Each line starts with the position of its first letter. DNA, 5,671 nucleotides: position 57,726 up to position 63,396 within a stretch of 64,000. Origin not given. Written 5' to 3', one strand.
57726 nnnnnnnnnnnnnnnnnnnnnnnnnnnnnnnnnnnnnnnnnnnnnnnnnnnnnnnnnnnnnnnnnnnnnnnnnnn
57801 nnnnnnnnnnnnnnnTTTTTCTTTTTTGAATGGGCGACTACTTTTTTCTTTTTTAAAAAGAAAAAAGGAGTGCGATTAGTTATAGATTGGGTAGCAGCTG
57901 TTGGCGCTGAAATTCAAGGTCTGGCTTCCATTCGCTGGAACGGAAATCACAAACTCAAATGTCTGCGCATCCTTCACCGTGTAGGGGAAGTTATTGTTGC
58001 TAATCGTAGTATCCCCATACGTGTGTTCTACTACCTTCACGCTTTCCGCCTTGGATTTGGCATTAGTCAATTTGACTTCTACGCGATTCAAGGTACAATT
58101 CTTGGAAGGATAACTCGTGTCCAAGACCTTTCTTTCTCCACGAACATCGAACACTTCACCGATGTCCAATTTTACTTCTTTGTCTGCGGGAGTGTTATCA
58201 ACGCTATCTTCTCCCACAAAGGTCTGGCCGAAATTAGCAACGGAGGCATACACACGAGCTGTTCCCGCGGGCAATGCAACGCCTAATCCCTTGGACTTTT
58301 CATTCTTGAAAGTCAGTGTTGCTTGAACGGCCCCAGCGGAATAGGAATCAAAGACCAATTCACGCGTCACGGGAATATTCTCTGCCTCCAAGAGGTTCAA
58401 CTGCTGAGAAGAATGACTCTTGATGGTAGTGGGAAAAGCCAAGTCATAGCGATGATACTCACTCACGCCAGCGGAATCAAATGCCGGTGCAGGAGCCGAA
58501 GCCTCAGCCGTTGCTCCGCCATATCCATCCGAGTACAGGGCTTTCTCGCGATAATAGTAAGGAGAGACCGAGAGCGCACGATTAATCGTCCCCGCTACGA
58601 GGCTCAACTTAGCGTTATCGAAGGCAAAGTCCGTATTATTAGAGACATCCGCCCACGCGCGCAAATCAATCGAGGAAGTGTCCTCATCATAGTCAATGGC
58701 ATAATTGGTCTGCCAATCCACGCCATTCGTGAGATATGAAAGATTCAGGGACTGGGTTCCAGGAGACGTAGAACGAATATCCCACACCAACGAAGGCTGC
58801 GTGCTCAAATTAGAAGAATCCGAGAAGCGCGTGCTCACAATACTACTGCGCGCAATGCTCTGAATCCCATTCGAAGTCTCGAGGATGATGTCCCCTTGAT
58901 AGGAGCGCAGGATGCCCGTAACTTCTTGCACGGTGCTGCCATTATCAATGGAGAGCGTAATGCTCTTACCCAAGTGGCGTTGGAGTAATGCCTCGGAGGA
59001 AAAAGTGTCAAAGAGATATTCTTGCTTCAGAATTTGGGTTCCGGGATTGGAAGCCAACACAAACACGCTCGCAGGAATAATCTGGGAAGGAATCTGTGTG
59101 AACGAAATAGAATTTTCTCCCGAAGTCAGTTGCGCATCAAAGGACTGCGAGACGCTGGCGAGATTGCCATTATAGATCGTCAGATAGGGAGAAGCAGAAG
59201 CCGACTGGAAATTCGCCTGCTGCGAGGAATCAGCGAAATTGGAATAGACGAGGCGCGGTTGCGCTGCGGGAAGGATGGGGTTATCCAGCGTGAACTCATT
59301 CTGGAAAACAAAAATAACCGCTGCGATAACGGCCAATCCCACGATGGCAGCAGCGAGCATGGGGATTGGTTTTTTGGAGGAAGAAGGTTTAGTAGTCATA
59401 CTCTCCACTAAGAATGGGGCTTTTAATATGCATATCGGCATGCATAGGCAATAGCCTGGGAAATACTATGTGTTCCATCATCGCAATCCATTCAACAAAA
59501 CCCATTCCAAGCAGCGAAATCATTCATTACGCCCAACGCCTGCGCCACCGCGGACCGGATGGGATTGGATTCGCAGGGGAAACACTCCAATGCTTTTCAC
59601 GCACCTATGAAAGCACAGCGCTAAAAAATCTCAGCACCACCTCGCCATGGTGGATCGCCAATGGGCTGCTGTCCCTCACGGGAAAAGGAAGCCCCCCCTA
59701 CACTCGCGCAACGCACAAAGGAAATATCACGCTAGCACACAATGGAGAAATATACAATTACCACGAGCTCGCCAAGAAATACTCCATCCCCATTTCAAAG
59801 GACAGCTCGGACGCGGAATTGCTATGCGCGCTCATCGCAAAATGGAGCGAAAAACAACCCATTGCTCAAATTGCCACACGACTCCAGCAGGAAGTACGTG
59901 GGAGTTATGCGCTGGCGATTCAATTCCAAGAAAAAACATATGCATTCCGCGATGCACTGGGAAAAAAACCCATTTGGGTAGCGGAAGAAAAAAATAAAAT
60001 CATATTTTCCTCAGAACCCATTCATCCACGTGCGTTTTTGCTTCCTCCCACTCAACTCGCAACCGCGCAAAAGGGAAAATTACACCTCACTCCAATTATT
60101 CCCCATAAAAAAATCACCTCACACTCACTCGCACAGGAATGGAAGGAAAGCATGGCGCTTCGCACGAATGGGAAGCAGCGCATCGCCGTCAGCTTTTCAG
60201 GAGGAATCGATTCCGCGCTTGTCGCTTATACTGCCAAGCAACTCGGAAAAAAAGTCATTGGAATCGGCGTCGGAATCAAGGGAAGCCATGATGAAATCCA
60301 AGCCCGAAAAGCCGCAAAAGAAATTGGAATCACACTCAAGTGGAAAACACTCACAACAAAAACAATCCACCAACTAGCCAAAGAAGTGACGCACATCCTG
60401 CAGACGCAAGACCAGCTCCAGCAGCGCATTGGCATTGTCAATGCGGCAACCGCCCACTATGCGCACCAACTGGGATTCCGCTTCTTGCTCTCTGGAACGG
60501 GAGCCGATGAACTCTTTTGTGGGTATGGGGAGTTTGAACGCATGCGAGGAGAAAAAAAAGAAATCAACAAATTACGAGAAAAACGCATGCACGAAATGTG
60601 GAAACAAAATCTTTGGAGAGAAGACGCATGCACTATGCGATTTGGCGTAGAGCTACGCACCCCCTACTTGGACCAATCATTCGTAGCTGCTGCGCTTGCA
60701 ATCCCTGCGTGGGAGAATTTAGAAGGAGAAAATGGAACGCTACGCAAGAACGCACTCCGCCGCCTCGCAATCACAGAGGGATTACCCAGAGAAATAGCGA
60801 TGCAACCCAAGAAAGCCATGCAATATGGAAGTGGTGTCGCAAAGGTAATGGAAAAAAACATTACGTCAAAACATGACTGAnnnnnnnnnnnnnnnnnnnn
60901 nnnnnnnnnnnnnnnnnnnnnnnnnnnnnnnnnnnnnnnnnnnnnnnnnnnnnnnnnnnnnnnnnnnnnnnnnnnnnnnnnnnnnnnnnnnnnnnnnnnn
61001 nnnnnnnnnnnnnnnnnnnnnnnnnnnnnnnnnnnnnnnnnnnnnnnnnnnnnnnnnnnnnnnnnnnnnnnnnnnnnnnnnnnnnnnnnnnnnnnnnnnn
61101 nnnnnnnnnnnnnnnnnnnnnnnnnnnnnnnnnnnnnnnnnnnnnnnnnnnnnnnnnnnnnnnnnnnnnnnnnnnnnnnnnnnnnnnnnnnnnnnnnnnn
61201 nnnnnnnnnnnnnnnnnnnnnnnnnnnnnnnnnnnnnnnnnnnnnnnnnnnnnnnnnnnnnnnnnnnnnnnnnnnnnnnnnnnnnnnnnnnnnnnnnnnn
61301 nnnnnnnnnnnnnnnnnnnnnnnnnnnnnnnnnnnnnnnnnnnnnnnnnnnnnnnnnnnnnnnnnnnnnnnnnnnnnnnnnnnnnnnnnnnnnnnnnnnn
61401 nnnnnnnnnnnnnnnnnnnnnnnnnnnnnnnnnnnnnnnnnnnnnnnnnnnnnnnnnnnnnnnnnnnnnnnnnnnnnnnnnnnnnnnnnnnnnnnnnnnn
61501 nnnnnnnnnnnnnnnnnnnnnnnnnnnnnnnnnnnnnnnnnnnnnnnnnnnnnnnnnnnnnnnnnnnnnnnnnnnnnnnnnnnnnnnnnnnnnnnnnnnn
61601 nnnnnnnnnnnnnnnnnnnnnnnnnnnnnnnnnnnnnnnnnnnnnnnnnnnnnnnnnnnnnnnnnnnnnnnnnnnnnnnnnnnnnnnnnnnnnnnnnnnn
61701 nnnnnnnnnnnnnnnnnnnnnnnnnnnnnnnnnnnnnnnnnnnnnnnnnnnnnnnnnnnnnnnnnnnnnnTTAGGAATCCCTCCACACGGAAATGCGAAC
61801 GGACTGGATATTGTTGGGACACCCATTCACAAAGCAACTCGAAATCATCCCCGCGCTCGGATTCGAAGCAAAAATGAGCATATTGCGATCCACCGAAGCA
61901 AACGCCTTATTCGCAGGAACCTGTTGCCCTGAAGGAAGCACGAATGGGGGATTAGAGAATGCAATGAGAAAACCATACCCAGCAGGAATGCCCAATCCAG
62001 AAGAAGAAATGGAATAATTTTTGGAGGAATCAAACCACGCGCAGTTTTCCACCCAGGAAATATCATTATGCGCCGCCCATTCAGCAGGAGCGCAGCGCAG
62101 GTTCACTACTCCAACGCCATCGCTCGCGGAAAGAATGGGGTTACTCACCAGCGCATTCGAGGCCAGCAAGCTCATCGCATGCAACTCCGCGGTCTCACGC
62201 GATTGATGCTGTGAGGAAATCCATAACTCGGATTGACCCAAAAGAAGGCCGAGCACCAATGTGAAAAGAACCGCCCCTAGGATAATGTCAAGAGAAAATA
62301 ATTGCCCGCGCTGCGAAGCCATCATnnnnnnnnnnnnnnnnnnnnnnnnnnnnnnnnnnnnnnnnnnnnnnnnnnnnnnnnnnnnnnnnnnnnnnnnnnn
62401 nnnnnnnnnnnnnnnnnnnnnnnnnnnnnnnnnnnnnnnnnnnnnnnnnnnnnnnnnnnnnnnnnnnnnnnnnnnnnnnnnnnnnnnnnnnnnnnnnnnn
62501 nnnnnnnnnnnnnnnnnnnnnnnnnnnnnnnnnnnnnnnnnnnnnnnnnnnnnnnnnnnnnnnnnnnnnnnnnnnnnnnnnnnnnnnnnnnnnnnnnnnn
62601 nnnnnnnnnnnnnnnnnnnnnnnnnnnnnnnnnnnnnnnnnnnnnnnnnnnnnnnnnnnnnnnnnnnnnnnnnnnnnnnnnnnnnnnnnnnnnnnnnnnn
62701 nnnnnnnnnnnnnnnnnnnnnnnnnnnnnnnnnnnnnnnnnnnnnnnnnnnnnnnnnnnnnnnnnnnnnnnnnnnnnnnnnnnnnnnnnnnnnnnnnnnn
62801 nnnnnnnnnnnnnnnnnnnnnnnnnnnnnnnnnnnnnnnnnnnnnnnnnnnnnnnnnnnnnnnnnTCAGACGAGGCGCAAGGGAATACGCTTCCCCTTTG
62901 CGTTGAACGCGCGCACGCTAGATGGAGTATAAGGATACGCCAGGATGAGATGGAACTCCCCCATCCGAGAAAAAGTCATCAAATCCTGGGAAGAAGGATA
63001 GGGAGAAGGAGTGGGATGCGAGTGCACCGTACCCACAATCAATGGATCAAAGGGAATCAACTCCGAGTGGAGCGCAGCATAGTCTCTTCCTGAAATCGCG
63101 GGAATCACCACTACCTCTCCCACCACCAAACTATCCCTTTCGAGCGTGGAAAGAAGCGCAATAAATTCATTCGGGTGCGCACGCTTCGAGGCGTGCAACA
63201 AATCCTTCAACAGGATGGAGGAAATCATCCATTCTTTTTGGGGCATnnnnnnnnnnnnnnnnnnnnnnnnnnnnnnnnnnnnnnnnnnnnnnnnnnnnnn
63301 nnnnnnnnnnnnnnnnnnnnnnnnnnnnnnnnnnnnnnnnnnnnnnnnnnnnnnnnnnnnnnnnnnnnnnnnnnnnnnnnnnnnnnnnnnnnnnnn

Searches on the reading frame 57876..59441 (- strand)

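Call 12: search_protein_families(library=pfam, max_evalue=0.01, proteins=[window:57876-59441:-])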
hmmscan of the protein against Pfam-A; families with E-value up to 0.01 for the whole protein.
window:57876-59441:- (521 aa): 2 families
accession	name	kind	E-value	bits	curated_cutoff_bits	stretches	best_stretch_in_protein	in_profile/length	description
PF13598.12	DUF4139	-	1.4e-09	38.4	31.8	1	232-474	1-153/205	Domain of unknown function (DUF4139)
PF13600.11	DUF4140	-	0.0006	20.7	27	1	88-136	2-48/98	N-terminal domain of unknown function (DUF4140)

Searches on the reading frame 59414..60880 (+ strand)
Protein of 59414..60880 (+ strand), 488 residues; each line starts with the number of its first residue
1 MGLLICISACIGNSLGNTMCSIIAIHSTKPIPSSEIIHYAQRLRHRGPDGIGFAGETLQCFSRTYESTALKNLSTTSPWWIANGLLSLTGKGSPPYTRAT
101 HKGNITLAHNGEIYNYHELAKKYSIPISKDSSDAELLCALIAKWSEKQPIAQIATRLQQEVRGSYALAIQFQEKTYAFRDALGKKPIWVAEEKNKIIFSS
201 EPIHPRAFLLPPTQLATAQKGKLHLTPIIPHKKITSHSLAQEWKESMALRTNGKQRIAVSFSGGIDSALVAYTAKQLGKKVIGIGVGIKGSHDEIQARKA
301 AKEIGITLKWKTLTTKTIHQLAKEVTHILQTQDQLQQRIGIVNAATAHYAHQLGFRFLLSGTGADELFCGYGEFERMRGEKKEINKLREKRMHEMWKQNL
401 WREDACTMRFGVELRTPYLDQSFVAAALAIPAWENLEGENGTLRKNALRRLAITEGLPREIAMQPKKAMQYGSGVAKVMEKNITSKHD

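Call 12: search_protein_families(library=pfam, max_evalue=0.01, proteins=[window:59414-60880:+])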
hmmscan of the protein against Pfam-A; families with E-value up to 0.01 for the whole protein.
window:59414-60880:+ (488 aa): 8 families
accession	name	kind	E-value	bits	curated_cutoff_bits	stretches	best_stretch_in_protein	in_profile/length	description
PF00733.27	Asn_synthase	-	8.3e-36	124.8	21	2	242-376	5-139/354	Asparagine synthase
PF13537.11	GATase_7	-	2.5e-17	63.5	25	1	91-202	11-118/123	Glutamine amidotransferase domain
PF13522.11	GATase_6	-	6.4e-15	55.8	27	1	91-201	27-130/130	Glutamine amidotransferase domain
PF02540.23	NAD_synthase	-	5.1e-06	26.2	21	1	249-372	13-138/242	NAD synthase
PF06508.19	QueC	-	0.00013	22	22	1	259-324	4-69/210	Queuosine biosynthesis protein QueC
PF03054.22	tRNA_Me_trans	-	0.00016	21.8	20.6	1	255-292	1-38/202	tRNA methyl transferase HUP domain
PF24167.1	DUF7411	-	0.00062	19.8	28.7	1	257-326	3-71/194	Family of unknown function (DUF7411)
PF13230.11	GATase_4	-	0.0014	18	23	1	91-151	89-148/272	Glutamine amidotransferases class-II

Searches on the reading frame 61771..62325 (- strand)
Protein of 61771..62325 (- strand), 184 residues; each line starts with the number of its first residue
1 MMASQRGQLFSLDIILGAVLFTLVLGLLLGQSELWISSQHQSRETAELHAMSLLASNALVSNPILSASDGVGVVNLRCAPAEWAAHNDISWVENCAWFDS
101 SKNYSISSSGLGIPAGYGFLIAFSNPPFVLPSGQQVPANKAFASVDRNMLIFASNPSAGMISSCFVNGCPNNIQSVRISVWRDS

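Call 12: search_protein_families(library=pfam, max_evalue=0.01, proteins=[window:61771-62325:-])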
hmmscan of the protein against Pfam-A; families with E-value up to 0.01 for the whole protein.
window:61771-62325:- (184 aa): 0 families

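Call 13: find_encoding_contigs(protein=window:61771-62325:-, flank=10000, max_places=5)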
Protein window:61771-62325:- (184 aa): 11 contigs read that carry it; 5 places shown.
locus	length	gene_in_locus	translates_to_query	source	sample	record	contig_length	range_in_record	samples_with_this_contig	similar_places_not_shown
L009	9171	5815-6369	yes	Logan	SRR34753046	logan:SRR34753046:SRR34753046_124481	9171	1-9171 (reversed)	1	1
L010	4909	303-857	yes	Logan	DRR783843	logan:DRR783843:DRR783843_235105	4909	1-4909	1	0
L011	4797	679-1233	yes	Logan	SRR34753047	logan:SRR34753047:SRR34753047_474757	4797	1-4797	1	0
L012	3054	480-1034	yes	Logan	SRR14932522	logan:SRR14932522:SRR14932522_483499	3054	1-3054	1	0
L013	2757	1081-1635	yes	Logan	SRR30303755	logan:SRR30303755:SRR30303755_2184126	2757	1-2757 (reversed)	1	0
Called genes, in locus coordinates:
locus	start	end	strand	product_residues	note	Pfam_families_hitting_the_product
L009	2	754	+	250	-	?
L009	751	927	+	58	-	-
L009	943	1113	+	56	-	-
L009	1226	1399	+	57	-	-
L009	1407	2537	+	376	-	PF01478:Peptidase_A24, PF06819:Arc_PepC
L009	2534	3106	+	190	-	-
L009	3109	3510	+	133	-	-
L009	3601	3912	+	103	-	-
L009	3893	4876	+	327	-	-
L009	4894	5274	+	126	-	PF14464:Prok-JAB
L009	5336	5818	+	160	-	-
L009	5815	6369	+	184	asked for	-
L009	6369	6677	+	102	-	-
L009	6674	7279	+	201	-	-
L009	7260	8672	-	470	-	PF13522:GATase_6, PF13537:GATase_7, PF00733:Asn_synthase, PF02540:NAD_synthase (weak), PF00733:Asn_synthase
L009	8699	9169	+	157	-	?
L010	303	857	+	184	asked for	-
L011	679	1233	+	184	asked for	-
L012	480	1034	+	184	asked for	-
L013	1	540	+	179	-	?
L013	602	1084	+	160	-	-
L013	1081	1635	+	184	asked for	-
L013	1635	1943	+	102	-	-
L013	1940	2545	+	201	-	-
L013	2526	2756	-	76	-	?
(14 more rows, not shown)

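Call 28: find_homologous_proteins(query=L009:2-754:+, max_evalue=0.00001)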
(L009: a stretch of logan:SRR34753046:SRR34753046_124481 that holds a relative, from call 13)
Query L009:2-754:+ (250 aa): 369 proteins with E <= 0.00001 among 2086 candidates; the best 120 are listed.
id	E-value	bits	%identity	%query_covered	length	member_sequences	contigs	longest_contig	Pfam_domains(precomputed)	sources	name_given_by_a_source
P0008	2.2e-146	503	99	100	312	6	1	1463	PF00482.29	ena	-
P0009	8.4e-145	498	98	100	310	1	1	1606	PF00482.29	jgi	jgi:pilus assembly protein TadC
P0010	2.3e-142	490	95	100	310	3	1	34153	PF00482.29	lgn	-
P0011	6.4e-128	443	83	100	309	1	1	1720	PF00482.29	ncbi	-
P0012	1.9e-125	435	82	100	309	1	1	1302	PF00482.29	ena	-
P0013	4.1e-108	378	69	99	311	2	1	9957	PF00482.29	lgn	-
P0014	6.4e-107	374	67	98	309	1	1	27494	PF00482.29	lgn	-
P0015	3.3e-106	372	67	99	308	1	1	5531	PF00482.29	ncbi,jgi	jgi:archaellum biogenesis protein FlaJ (TadC family)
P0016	3.2e-105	369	66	99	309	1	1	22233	PF00482.29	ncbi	ncbi:MAG: type II secretion system F family protein [Candidatus Diapherotrites archaeon]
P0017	3.9e-104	365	67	98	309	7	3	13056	PF07857.18,PF00482.29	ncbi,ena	ncbi:MAG: type II secretion system F family protein [archaeon]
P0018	9.6e-104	364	67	99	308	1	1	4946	PF00482.29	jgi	jgi:pilus assembly protein TadC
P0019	6.7e-103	361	65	100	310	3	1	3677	PF00482.29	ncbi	-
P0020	1.1e-101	357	65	99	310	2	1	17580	PF00482.29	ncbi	-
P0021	2.1e-101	356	65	100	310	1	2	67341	PF00482.29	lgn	-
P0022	2.9e-101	356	65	100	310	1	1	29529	PF00482.29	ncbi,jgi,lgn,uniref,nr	ncbi:MAG: hypothetical protein FJY86_01700 [Candidatus Diapherotrites archaeon]|uniref:Type II secre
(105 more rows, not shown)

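Call 29: find_encoding_contigs(protein=P0010, flank=10000, max_places=2)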
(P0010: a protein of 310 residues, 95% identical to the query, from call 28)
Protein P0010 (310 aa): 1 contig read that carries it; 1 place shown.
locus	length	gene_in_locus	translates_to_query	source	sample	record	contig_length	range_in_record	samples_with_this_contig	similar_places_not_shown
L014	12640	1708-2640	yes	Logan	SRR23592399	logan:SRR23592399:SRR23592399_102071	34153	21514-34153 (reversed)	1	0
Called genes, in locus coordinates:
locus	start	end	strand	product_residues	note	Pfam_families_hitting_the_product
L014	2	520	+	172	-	?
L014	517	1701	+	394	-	PF00482:T2SSF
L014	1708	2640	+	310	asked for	PF00482:T2SSF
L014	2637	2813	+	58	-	-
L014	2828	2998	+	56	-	-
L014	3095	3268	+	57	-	-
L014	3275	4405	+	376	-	PF01478:Peptidase_A24, PF06819:Arc_PepC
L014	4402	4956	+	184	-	-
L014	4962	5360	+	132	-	-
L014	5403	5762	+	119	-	-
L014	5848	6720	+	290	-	-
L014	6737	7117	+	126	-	PF14464:Prok-JAB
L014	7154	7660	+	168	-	-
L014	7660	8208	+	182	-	-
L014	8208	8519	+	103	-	-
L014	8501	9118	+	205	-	-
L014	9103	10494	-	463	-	PF13522:GATase_6, PF13537:GATase_7, PF00733:Asn_synthase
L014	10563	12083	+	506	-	PF13598:DUF4139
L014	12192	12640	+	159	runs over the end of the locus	PF13404:HTH_AsnC-type, PF13412:HTH_24, PF01037:AsnC_trans_reg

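Call 32: search_protein_families(library=pfam, max_evalue=0.1, proteins=[L014:2-520:+, L014:517-1701:+, L014:2637-2813:+, L014:2828-2998:+, L014:3095-3268:+, L014:4402-4956:+, L014:4962-5360:+, L014:5403-5762:+, L014:5848-6720:+, L014:8208-8519:+])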
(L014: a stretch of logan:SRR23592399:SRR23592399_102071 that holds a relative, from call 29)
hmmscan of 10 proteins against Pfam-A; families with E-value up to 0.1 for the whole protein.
L014:2-520:+ (172 aa): 2 families
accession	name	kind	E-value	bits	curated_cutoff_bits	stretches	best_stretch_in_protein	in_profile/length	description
PF00437.27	T2SSE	-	1.3e-15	57.4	24.9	1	1-49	209-257/370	Type II/IV secretion system protein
PF23989.1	PilB3_C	-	0.0089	16.6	27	1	125-169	17-61/83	PilB3-like, C-terminal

L014:517-1701:+ (394 aa): 2 families
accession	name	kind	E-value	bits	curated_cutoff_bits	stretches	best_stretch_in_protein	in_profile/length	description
PF00482.28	T2SSF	-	4.4e-20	72.4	25.2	1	221-347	1-124/125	Type II secretion system (T2SS), protein F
PF24652.2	CEP76_C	-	0.0038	17.5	22.5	1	255-326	61-128/140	Centrosomal protein of 76 kDa C-terminal domain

L014:2637-2813:+ (58 aa): 2 families
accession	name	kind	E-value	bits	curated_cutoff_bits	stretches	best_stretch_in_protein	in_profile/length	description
PF04021.17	Class_IIIsignal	-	0.0027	18.1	23.7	1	6-29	1-24/27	Class III signal peptide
PF05095.17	DUF687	-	0.036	13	25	1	5-57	431-482/537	Protein of unknown function (DUF687)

L014:2828-2998:+ (56 aa): 1 family
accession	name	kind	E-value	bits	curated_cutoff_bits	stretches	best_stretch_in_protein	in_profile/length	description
PF04021.17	Class_IIIsignal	-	9.2e-08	32.2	23.7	1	3-26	1-24/27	Class III signal peptide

L014:3095-3268:+ (57 aa): 1 family
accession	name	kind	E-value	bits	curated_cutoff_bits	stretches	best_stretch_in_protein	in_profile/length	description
PF04021.17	Class_IIIsignal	-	0.013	15.9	23.7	1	3-13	1-11/27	Class III signal peptide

L014:4402-4956:+ (184 aa): 2 families
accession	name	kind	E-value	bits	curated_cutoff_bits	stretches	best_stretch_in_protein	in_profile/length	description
PF04021.17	Class_IIIsignal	-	0.0027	18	23.7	1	4-27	1-24/27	Class III signal peptide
PF20456.3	DUF6709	-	0.061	12.7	27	1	4-63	182-242/339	Family of unknown function (DUF6709)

L014:4962-5360:+ (132 aa): 1 family
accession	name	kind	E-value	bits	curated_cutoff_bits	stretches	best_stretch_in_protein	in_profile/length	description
PF03025.19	Papilloma_E5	-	0.037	14.7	25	1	14-61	4-48/72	Papillomavirus E5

L014:5403-5762:+ (119 aa): 2 families
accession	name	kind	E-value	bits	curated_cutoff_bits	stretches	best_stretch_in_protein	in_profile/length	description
PF13567.11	DUF4131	-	0.022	14.9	31.6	0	6-103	26-133/165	Domain of unknown function (DUF4131)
PF01336.31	tRNA_anti-codon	-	0.025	14.9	27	1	49-108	1-65/75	OB-fold nucleic acid binding domain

L014:5848-6720:+ (290 aa): 0 families

L014:8208-8519:+ (103 aa): 0 families

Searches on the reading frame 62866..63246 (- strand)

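Call 92: search_protein_families(library=pfam, max_evalue=0.01, proteins=[window:62866-63246:-])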
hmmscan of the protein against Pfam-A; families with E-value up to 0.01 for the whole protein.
window:62866-63246:- (126 aa): 1 family
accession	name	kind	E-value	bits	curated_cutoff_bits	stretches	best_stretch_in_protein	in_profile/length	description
PF14464.11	Prok-JAB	-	2.6e-13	50.3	25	1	12-109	4-106/114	Prokaryotic homologs of the JAB domain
